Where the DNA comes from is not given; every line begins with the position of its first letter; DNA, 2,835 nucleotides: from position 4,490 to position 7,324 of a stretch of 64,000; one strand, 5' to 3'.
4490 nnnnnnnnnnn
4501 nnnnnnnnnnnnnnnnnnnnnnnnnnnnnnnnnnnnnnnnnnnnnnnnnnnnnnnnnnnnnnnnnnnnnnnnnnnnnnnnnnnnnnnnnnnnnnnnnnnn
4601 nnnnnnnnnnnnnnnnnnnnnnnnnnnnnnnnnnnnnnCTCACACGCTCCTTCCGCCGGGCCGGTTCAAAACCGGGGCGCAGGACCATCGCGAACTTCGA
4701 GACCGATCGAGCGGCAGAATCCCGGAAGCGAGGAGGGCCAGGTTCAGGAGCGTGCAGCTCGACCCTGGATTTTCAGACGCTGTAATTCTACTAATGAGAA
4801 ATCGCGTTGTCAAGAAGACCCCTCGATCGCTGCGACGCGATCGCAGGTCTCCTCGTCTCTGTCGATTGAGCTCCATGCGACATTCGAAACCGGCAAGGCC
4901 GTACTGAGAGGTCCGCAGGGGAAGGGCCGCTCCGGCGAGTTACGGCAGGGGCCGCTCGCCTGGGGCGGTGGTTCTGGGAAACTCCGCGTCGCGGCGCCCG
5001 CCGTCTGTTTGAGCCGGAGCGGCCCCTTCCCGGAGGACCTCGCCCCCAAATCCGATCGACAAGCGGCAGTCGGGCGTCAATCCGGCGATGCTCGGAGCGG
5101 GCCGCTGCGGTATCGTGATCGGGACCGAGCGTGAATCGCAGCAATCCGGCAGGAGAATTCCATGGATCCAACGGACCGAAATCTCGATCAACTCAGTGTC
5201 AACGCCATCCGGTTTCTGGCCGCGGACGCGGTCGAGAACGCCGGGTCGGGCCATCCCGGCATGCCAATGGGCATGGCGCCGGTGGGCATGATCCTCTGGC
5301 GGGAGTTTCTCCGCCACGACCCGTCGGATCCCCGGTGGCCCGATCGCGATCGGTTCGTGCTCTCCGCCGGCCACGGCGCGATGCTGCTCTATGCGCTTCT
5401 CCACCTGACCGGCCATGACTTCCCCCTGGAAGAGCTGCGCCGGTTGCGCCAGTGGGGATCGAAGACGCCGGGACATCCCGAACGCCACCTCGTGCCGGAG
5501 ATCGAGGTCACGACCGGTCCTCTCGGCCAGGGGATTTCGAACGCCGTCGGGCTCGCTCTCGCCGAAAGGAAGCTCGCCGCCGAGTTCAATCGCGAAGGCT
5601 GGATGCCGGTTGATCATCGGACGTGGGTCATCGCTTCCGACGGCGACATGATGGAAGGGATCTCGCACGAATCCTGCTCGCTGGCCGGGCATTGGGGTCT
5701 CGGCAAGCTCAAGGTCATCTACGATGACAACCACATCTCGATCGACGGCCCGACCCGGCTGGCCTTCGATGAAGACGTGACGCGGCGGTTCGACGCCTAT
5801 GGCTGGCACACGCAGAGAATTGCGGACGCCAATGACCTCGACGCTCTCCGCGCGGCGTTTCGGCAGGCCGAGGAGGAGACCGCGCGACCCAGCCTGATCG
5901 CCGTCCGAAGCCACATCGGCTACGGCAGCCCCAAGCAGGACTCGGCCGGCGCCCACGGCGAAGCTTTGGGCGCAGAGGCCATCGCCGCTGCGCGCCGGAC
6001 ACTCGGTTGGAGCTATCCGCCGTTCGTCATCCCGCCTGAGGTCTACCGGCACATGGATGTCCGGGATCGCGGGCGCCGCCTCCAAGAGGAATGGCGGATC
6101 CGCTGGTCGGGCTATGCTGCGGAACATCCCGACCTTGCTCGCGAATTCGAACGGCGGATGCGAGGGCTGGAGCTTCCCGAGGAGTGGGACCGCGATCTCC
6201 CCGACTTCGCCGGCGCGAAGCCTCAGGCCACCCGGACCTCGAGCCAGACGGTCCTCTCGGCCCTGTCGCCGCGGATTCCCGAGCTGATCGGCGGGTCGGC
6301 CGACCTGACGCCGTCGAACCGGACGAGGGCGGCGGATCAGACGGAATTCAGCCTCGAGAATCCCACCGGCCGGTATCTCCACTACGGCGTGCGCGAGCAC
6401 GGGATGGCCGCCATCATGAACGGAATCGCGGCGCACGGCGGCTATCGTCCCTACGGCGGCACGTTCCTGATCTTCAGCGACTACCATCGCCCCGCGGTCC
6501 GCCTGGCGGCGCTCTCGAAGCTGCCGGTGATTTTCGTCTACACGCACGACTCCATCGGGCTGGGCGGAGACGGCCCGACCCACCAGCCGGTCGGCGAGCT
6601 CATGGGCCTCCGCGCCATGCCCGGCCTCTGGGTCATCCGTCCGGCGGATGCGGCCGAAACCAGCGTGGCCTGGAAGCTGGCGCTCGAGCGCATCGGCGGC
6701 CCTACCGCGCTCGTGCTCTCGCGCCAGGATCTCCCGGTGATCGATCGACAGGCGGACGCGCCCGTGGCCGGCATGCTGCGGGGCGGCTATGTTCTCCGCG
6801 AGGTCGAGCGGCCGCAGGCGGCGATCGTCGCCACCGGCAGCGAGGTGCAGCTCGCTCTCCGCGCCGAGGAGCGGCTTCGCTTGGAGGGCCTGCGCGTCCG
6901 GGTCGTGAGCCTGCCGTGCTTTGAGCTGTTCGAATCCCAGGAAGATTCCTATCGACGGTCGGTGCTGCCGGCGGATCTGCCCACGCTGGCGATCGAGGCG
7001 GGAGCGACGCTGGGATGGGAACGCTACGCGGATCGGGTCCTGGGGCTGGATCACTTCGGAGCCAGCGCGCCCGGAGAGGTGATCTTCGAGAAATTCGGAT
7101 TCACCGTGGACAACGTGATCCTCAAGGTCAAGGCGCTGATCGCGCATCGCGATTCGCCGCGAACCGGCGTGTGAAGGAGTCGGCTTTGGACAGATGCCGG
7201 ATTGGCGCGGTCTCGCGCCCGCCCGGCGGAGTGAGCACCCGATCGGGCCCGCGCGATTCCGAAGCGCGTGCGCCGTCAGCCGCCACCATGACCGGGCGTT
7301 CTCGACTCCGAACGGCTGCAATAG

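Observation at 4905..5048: An approximately 145-bp element with about 30-bp terminal inverted repeats, present twice in opposite orientation (MITE or structured sRNA candidate)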

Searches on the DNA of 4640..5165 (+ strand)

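Call 27: search_rna_families(source=window, start=4640, end=5165, threshold=evalue, max_evalue=10, show_alignments=2)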
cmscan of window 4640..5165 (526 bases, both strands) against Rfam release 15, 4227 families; matches with E-value up to 10: 2.
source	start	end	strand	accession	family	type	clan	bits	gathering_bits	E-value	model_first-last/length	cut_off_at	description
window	4647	4682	-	RF03156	L31-Firmicutes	Cis-reg; leader;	CL00118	12.8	33.3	5.9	1-32/32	no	L31-Firmicutes ribosomal protein leader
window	4711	4836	+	RF02504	Atu_L1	Gene; sRNA;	-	10.6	60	7.3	1-174/174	no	Rhizobiales sRNA Atu_L1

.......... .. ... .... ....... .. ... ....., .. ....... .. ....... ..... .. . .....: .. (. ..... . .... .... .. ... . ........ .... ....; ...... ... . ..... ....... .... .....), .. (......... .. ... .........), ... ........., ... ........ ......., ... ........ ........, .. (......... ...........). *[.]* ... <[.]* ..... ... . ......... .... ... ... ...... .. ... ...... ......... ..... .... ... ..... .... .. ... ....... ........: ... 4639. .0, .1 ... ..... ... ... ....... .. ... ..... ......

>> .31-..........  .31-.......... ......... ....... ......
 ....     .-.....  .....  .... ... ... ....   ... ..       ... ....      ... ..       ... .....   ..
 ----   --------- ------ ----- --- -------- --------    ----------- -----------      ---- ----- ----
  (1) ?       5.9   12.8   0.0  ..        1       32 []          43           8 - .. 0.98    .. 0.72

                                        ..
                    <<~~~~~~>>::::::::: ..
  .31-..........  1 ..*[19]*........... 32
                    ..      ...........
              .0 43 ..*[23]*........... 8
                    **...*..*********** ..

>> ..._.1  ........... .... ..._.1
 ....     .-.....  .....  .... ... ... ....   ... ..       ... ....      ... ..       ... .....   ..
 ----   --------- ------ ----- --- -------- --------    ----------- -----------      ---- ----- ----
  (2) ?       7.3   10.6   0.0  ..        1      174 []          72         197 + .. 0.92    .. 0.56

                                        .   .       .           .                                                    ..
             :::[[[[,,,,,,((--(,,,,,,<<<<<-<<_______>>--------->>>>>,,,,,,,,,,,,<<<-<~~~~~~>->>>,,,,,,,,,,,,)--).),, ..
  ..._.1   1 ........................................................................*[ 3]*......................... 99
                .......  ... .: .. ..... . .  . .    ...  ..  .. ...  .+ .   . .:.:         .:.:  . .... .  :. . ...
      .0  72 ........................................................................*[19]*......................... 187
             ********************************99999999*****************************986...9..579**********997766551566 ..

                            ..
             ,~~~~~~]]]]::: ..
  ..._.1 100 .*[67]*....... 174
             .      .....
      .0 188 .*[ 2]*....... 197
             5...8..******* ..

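Call 51: search_dna_similar(query=window:4875-5052:+, collection=plasmids, mode=distant, max_evalue=0.01)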
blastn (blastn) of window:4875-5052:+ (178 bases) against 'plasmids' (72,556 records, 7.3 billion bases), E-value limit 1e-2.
No match.

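Call 53: search_dna_similar(query=window:4875-5052:+, collection=phages, mode=distant, max_evalue=0.01)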
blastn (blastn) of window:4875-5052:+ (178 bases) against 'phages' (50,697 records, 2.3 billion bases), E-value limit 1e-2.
No match.
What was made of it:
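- Closest known: Bacterial MITEs such as Correia/NEMIS elements of Neisseria, RUP and ERIC. Different: No sequence similarity to any described element (calls 51, 53).
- Tried and rejected: blastn in distant mode against plasmids and phages found nothing (calls 51, 53).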

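Call 73: build_rna_model(alignment_id=A5, structure=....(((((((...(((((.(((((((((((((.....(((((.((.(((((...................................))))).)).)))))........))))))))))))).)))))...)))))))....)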
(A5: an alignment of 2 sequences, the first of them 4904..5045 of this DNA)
Model R1 built from alignment A5 (2 sequences, 142 columns); structure: as given.
model positions 142; base pairs 37; branch points 0; effective number of sequences 0.79; information 0.591 bits per position. Calibrated on 0.2 Mb of random sequence (short: E-values are rough).
structure used (alignment columns):
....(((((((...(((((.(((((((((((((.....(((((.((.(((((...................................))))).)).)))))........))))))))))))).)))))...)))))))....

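Call 74: search_with_rna_model(model_id=R1, source=window, filters=off, max_evalue=10)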
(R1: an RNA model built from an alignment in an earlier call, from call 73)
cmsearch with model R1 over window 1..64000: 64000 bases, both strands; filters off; matches with E-value up to 10: 61.
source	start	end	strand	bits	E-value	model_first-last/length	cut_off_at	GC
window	4904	5045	+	165.4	1.1e-36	1-142/142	no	0.75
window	33088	33228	-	164.7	1.6e-36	1-142/142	no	0.72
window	33088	33228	+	55.3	6.4e-11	1-142/142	no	0.72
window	4904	5045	-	53.7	1.5e-10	1-142/142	no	0.75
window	23043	23135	-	16.9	0.059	1-142/142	no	0.73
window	23056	23121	+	14.2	0.26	1-142/142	no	0.74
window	36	105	-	14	0.29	1-142/142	no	0.71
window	22931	22992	-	13.3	0.41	1-142/142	no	0.73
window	38532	38591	-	11.8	0.94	1-142/142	no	0.75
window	19859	19926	+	11.5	1.1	1-142/142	no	0.69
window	54435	54511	-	10.9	1.5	1-142/142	no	0.69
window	44629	44681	-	10.7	1.7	1-142/142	no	0.72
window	37820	37886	-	10.6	1.8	1-142/142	no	0.66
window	59601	59735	-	10.4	2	1-142/142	no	0.67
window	19164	19226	-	10.3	2.1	1-142/142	no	0.75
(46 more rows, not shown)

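Call 75: search_with_rna_model(model_id=R1, sources=[L004, L005, L006, L007, L008, L009, L010, L011, L012], filters=default, max_evalue=10)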
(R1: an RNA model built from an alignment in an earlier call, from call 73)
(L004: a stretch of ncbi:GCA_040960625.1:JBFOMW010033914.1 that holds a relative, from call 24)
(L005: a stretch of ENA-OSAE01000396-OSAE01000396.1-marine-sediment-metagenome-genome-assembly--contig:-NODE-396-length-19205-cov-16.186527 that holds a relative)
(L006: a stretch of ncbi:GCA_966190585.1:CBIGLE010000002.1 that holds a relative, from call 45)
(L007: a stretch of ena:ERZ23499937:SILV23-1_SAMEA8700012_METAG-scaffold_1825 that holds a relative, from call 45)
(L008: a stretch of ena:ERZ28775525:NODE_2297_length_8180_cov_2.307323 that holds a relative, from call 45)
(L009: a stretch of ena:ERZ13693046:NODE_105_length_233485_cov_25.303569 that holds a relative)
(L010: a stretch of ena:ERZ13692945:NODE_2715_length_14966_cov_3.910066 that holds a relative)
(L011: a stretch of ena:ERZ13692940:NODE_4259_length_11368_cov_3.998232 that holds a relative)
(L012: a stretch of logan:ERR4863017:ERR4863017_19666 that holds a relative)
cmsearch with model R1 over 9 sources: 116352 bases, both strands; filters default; matches with E-value up to 10: 2.
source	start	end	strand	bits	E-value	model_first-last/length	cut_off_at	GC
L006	15791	15879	+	9.8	4.8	1-142/142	no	0.7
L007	10359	10447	+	9.8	4.8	1-142/142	no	0.7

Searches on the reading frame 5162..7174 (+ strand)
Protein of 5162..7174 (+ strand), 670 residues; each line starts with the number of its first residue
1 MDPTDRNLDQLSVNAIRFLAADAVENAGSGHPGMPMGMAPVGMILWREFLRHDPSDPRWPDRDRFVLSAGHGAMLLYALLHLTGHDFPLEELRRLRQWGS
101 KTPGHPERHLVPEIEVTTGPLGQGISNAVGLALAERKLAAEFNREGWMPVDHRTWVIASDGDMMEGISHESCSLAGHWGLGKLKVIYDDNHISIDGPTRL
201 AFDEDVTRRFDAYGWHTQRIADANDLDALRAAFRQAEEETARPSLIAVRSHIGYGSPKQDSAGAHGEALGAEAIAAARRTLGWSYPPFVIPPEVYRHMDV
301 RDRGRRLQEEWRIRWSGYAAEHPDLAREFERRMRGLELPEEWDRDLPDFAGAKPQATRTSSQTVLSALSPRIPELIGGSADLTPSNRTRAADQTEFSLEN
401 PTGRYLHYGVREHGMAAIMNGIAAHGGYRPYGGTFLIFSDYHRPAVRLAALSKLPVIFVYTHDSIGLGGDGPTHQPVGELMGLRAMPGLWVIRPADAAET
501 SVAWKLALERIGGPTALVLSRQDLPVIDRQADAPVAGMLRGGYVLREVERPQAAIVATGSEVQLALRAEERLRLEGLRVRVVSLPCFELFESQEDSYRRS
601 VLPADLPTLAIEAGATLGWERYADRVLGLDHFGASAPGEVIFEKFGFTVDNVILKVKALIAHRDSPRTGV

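Call 13: search_protein_families(library=pfam, proteins=[window:5162-7174:+])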
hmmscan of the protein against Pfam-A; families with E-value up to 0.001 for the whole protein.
window:5162-7174:+ (670 aa): 4 families
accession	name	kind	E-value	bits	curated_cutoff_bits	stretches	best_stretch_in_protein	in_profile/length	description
PF00456.26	Transketolase_N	-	1.2e-134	448.9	22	1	9-335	2-331/334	Transketolase, thiamine diphosphate binding domain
PF02779.29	Transket_pyr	-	1e-51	175.5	27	1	355-525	3-173/174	Transketolase, pyrimidine binding domain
PF22613.1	Transketolase_C_1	-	8.9e-38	129.4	27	1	541-648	1-113/113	Transketolase-like TK C-terminal domain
PF02780.25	Transketolase_C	-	1.3e-10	41.7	25.9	1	542-652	1-124/124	Transketolase, C-terminal domain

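Call 21: find_encoding_contigs(protein=window:5162-7174:+, flank=10000, max_places=10)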
Protein window:5162-7174:+ (670 aa): no gene with exactly this product is on record in the collection.

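Call 22: find_homologous_proteins(query=window:5162-7174:+, max_evalue=1e-50)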
Query window:5162-7174:+ (670 aa): 8000 proteins with E <= 1e-50 among 8000 candidates; the best 120 are listed.
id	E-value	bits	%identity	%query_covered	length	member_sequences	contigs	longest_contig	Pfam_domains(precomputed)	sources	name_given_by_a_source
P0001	0.0e+0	1536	100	100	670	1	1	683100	PF22613.2,PF02780.26,PF02779.30,PF00456.27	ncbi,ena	-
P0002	0.0e+0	1048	70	99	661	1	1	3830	PF22613.2,PF02780.26,PF02779.30,PF00456.27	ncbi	-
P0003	2.0e-291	987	66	98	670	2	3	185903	PF22613.2,PF02780.26,PF02779.30,PF00456.27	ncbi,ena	-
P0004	2.3e-290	983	66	97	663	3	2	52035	PF22613.2,PF02780.26,PF02779.30,PF00456.27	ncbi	ncbi:transketolase [Oceanithermus sp.]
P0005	9.3e-289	978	65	97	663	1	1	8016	PF22613.2,PF02780.26,PF02779.30,PF00456.27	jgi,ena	-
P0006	1.3e-288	977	66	98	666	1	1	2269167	PF22613.2,PF02780.26,PF02779.30,PF00456.27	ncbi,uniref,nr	ncbi:transketolase [Marinithermus hydrothermalis]|uniref:Transketolase n=1 Tax=Marinithermus hydroth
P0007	4.3e-287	972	66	98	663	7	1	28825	PF22613.2,PF02780.26,PF02779.30,PF00456.27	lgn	-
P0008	9.0e-286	968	66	97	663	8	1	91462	PF22613.2,PF02780.26,PF02779.30,PF00456.27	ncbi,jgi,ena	-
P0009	1.9e-285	967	66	97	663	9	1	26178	PF22613.2,PF02780.26,PF02779.30,PF00456.27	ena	-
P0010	6.9e-285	965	65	97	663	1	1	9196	PF22613.2,PF02780.26,PF02779.30,PF00456.27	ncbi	-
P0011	4.7e-283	959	65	97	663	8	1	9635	PF22613.2,PF02780.26,PF02779.30,PF00456.27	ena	-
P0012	1.0e-280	951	65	98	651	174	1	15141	PF22613.2,PF02780.26,PF02779.30,PF00456.27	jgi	-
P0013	1.6e-280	951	62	98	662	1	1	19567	PF22613.2,PF02780.26,PF02779.30,PF00456.27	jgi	-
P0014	3.1e-280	950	62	98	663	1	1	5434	PF00676.26,PF22613.2,PF02780.26,PF02779.30,PF00456.27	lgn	-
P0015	1.6e-279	947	65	98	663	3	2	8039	PF22613.2,PF02780.26,PF02779.30,PF00456.27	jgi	-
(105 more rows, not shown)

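Call 23: find_encoding_contigs(protein=P0001, flank=10000, max_places=10)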
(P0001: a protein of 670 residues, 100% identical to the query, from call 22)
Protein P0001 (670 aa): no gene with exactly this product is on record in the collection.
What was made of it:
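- Only 2 full copies and 1 remnant are documented, and the rest of the genome was not accessible (calls 21, 23).
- Tried and rejected: The contig could not be fetched (calls 21, 23).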

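Call 24: find_encoding_contigs(protein=P0002, flank=10000, max_places=10)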
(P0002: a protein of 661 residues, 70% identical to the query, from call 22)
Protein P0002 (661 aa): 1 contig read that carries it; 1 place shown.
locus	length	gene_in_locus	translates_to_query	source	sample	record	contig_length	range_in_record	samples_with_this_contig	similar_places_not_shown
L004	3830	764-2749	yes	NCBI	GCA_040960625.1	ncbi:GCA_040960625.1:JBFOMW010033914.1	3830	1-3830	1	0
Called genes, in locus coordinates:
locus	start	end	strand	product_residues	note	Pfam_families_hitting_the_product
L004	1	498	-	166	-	?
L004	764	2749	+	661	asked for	PF00456:Transketolase_N, PF02779:Transket_pyr, PF02780:Transketolase_C, PF22613:Transketolase_C_1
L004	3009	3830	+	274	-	?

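Call 44: list_cluster_members(proteins=[P0001, P0002, P0003])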
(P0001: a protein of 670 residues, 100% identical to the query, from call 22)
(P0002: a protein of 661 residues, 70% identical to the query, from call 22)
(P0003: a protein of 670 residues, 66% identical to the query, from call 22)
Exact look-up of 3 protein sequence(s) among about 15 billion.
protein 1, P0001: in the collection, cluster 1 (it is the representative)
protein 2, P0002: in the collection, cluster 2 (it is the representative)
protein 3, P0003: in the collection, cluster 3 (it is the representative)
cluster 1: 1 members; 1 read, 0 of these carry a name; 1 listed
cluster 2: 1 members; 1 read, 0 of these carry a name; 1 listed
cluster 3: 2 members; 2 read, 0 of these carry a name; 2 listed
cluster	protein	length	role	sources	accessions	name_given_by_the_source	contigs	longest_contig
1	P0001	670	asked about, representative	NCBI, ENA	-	-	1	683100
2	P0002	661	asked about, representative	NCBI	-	-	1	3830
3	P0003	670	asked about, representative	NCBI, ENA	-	-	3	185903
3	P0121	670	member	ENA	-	-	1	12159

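Call 45: find_encoding_contigs(protein=P0003, flank=10000, max_places=3)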
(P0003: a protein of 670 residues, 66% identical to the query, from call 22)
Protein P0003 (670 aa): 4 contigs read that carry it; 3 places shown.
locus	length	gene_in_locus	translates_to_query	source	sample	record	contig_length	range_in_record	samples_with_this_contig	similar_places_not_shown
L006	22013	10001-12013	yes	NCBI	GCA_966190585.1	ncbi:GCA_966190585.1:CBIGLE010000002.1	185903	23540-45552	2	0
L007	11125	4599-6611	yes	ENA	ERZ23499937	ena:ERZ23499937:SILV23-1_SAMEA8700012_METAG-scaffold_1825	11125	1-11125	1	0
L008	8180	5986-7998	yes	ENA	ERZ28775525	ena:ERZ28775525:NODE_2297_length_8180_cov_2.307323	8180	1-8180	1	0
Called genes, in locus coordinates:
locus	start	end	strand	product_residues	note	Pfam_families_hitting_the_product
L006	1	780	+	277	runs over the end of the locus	PF05036:SPOR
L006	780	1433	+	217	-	PF06971:Put_DNA-bind_N, PF02629:CoA_binding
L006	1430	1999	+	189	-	-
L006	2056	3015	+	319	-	PF00348:polyprenyl_synt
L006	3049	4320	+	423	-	PF02812:ELFV_dehydrog_N, PF00208:ELFV_dehydrog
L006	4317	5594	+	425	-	PF02812:ELFV_dehydrog_N, PF00208:ELFV_dehydrog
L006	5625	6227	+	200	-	PF13302:Acetyltransf_3, PF00583:Acetyltransf_1, PF13523:Acetyltransf_8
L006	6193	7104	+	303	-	PF00389:2-Hacid_dh (weak), PF02826:2-Hacid_dh_C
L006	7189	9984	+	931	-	PF13649:Methyltransf_25 (weak), PF14559:TPR_19 (faint), PF07719:TPR_2 (faint), PF13432:TPR_16 (faint), PF10087:DUF2325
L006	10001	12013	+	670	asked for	PF00456:Transketolase_N, PF02779:Transket_pyr, PF02780:Transketolase_C, PF22613:Transketolase_C_1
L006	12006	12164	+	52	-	-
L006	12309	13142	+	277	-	-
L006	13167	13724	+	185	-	PF08207:EFP_N, PF01132:EFP, PF09285:Elong-fact-P_C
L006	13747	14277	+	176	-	PF25984:BSH_YknX (faint), PF13375:RnfC_N (faint), PF00364:Biotin_lipoyl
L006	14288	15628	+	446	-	PF00289:Biotin_carb_N, PF02222:ATP-grasp, PF02786:CPSase_L_D2, PF07478:Dala_Dala_lig_C, PF02785:Biotin_carb_C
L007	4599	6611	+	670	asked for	PF00456:Transketolase_N, PF02779:Transket_pyr, PF02780:Transketolase_C, PF22613:Transketolase_C_1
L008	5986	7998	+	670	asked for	PF00456:Transketolase_N, PF02779:Transket_pyr, PF02780:Transketolase_C, PF22613:Transketolase_C_1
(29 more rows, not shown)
